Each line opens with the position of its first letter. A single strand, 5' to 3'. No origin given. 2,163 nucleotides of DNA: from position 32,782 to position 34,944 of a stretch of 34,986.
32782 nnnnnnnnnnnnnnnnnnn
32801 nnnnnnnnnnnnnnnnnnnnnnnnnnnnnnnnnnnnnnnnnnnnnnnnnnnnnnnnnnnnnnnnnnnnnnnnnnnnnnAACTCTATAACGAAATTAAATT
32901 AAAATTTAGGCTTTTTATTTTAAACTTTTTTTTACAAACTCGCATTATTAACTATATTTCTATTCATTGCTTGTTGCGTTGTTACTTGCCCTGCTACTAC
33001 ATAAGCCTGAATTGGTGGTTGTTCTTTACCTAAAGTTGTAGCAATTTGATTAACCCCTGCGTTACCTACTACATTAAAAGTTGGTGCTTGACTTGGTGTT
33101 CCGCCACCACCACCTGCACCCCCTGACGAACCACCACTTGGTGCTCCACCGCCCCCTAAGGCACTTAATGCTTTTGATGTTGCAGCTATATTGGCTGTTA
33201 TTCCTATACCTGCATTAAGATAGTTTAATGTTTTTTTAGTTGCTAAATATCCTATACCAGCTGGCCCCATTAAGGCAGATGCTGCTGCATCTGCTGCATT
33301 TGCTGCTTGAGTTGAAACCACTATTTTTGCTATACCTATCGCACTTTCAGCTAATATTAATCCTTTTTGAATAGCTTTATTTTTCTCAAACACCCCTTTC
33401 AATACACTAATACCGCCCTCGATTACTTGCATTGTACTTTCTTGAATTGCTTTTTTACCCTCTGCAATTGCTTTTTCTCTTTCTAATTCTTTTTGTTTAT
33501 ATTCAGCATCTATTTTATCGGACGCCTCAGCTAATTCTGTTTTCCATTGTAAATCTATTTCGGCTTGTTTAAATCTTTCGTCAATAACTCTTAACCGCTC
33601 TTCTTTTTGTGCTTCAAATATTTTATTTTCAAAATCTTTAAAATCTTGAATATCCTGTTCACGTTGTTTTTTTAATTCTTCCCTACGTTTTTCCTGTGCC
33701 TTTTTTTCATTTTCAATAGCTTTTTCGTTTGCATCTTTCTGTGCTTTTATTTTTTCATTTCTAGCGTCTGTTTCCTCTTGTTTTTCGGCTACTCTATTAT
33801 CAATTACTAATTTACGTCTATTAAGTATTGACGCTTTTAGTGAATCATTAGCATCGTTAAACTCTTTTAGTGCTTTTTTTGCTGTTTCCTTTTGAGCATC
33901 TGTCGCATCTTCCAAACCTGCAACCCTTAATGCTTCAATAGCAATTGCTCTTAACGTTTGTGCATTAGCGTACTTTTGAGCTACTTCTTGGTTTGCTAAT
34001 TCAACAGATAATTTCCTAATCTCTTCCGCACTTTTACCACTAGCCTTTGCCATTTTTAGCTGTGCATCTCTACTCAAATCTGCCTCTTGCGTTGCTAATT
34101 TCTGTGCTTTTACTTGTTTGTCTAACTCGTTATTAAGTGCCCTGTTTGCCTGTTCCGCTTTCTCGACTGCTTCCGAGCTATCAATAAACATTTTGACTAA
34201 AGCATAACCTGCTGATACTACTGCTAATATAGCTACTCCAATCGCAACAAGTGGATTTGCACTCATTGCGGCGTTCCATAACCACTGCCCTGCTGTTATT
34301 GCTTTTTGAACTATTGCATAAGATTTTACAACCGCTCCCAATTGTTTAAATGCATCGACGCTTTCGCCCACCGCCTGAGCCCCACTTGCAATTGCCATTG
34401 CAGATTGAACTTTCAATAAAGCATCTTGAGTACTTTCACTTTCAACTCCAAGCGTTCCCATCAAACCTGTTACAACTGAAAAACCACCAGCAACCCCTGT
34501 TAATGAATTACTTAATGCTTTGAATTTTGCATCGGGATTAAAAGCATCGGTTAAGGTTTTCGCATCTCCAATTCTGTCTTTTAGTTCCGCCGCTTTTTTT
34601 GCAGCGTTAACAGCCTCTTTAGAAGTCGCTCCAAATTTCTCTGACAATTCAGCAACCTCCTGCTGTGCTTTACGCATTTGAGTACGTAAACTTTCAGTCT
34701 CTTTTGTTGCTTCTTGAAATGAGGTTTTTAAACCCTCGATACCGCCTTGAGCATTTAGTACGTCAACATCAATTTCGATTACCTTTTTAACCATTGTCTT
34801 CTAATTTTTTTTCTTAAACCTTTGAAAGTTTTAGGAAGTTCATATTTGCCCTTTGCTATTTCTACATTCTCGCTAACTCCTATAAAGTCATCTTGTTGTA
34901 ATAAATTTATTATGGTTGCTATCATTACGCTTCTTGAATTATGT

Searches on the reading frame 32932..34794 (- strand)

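Call 57: search_protein_families(library=phrogs, proteins=[window:32932-34794:-], max_evalue=0.00001)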
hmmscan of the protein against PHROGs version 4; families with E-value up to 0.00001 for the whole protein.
window:32932-34794:- (620 aa): 2 families
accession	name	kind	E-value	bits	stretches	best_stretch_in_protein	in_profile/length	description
phrog_21917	-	unknown function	3e-11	42.8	1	21-147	139-267/1395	-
phrog_971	-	lysis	1.8e-07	31.2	1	11-201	387-536/1338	endolysin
